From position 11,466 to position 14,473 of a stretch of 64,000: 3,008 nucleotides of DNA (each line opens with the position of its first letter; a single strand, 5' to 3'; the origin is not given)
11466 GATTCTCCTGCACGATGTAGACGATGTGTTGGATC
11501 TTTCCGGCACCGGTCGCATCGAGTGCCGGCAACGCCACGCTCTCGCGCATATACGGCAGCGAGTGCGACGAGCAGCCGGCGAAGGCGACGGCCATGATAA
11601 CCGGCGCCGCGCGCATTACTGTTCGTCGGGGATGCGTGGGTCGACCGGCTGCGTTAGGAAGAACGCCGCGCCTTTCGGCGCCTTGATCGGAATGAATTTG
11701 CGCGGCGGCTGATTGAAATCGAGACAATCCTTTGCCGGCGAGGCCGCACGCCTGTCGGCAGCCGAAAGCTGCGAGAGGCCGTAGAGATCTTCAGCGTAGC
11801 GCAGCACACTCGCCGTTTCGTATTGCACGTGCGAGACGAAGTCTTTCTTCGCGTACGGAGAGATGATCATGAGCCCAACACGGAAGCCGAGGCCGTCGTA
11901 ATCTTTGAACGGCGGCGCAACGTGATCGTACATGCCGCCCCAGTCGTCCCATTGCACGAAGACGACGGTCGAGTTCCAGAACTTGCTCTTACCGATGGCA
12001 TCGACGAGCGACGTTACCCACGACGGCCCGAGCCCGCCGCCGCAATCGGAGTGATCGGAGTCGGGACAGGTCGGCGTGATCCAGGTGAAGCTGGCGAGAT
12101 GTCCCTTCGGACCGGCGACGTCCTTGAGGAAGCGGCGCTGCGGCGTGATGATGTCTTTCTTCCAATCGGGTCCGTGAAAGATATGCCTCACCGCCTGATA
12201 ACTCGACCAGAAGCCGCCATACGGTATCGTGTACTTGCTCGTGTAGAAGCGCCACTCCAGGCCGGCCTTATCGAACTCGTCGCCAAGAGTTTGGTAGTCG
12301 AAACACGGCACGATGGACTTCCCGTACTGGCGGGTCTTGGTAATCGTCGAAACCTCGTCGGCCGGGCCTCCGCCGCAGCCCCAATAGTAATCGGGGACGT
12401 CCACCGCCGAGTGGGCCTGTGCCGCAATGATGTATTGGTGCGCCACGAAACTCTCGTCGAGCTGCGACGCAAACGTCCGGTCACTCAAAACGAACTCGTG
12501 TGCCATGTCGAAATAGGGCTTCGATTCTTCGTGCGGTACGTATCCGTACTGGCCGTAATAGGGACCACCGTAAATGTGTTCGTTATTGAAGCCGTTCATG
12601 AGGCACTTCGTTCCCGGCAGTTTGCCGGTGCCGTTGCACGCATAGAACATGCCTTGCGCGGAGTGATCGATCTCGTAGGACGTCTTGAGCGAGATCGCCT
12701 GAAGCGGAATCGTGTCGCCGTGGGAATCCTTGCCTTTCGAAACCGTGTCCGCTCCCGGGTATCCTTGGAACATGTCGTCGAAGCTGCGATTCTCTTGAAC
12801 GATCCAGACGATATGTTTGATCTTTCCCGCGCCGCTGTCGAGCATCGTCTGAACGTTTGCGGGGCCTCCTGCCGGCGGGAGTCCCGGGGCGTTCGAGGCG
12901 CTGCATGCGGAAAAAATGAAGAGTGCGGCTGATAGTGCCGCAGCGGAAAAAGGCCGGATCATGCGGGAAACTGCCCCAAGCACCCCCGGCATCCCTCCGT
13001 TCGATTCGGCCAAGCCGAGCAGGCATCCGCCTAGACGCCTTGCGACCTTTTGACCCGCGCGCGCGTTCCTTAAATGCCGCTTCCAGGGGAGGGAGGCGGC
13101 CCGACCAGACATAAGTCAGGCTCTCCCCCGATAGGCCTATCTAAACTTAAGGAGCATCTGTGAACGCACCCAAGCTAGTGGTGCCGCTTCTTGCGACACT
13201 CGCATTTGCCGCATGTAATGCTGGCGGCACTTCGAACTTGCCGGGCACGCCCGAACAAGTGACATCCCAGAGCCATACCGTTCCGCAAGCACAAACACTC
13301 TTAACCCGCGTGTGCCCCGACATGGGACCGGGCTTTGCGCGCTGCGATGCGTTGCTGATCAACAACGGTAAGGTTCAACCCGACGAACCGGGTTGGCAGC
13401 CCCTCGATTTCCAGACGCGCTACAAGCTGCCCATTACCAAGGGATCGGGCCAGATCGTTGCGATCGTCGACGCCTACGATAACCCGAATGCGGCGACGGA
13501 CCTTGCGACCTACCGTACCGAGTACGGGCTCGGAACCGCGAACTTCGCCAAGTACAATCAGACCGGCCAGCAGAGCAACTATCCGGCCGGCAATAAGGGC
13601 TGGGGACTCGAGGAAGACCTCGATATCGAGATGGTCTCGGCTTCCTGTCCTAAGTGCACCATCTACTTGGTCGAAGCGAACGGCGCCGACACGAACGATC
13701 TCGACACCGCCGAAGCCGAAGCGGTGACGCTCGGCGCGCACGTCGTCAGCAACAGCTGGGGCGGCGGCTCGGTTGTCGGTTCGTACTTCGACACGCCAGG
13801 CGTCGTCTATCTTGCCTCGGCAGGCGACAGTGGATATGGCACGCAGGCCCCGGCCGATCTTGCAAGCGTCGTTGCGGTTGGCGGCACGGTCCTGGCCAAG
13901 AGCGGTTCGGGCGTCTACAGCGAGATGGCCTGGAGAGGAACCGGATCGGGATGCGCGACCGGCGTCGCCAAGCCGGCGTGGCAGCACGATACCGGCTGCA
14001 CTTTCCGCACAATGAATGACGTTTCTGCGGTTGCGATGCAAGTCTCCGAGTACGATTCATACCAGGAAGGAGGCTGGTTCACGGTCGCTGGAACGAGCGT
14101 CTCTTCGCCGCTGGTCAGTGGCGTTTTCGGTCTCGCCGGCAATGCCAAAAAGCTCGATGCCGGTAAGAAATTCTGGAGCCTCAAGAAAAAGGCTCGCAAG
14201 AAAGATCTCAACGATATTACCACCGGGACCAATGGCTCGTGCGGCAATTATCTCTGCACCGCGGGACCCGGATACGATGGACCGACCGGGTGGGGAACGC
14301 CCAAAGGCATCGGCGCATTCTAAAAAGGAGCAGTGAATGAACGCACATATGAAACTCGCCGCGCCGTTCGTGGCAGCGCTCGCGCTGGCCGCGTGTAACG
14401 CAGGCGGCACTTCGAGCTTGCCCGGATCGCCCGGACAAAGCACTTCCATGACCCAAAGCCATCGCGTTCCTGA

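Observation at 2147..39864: Eighteen intact AcpA/phospholipase-C-like phosphoesterase lipoprotein paralogs packed into about 38 kb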

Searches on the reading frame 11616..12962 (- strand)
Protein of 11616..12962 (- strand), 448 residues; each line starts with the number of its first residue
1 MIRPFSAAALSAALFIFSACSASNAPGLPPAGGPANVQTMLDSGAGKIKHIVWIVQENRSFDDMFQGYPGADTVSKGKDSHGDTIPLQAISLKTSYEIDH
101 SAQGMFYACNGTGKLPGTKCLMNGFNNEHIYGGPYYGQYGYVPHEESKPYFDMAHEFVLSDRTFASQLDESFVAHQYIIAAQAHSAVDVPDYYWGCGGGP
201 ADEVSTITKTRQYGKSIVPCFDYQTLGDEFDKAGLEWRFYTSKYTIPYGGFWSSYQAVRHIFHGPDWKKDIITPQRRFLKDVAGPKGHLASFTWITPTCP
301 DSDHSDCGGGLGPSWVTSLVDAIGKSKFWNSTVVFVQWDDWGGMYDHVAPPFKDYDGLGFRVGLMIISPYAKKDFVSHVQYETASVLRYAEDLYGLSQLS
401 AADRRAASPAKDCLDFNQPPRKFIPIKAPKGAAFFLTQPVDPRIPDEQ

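Call 8: search_protein_families(library=pfam, proteins=[window:11616-12962:-])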
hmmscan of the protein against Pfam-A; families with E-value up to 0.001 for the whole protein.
window:11616-12962:- (448 aa): 1 family
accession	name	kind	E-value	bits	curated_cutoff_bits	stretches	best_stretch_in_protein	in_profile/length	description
PF04185.19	Phosphoesterase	-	2.3e-41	142.6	23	1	48-396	1-355/356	Phosphoesterase family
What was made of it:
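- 11616..12962 (-): c06, clade B PF04185 lipoprotein (448 aa). PF04185 E 2e-41 (call 8).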

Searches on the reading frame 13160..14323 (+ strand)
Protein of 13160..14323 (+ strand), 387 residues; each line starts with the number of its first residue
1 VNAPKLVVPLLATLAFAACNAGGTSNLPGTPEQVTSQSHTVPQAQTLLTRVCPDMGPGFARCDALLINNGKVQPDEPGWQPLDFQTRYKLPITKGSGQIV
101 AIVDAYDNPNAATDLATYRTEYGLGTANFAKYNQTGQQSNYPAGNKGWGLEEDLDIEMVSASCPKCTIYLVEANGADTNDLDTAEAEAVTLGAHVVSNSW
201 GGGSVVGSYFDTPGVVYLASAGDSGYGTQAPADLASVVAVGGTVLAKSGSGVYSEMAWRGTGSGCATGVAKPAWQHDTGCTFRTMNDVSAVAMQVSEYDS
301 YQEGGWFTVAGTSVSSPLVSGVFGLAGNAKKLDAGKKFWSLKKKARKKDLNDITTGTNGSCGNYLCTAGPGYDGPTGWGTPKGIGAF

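Call 32: search_protein_families(library=pfam, proteins=[window:13160-14323:+], max_evalue=0.01)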
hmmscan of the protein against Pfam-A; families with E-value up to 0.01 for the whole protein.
window:13160-14323:+ (387 aa): 1 family
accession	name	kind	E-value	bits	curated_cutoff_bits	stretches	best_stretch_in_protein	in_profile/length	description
PF00082.27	Peptidase_S8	-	7e-08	32.6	21.8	1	154-330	73-257/288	Subtilase family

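Call 33: search_protein_families(library=ncbifam, proteins=[window:13160-14323:+], max_evalue=0.01)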
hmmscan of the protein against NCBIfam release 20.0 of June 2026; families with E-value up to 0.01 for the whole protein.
window:13160-14323:+ (387 aa): 0 families

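Call 69: search_solved_structures(query=window:13160-14323:+, max_evalue=0.01)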
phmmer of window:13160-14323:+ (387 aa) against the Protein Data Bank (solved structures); distinct sequences matched with E-value up to 0.01: 15.
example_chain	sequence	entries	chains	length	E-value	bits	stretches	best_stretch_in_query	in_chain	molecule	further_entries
1sio_A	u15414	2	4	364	2.3e-12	50.3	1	78-384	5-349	kumamolisin-As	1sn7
1zvj_A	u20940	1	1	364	8.2e-12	48.5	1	78-384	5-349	kumamolisin-As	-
1siu_A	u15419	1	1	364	8.2e-12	48.5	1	78-384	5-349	kumamolisin-As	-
4ne7_A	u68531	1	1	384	1.2e-11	47.9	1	78-384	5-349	Kumamolisin-As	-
1zvk_A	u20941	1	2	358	2.5e-11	46.9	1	78-384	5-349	kumamolisin-As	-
1t1i_A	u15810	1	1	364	3.2e-11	46.6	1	78-384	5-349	kumamolisin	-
1gt9_1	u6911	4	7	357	1.2e-10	44.7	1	78-384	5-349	KUMAMOLYSIN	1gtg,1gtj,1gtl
1t1g_A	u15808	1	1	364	2.3e-10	43.7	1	78-384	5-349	kumamolisin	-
6m8w_A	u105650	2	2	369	1.9e-08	37.4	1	224-380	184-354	SEDOLISIN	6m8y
6m9c_A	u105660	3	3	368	1.9e-08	37.4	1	224-380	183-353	SEDOLISIN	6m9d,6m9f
1nlu_A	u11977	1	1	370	5.9e-08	35.8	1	223-380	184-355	SEDOLISIN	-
1ga1_A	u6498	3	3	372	6e-08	35.8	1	223-380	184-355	SERINE-CARBOXYL PROTEINASE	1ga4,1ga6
3edy_A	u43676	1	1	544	0.0043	19.8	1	309-382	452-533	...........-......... 1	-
3ee6_A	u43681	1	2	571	0.0046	19.7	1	309-382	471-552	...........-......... 1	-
6f9m_A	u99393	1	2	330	0.005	19.6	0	283-333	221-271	Serine protease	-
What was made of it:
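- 13160..18058 (+): Four tandem paralogous sedolisin/kumamolisin-like (S53) lipoprotein peptidase genes inside the array (longest ORFs 13160-14323, 14337-15530, 15603-16883, 16850-18058). PDB kumamolisin-As E 2e-12 over residues 78-384 (call 69).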
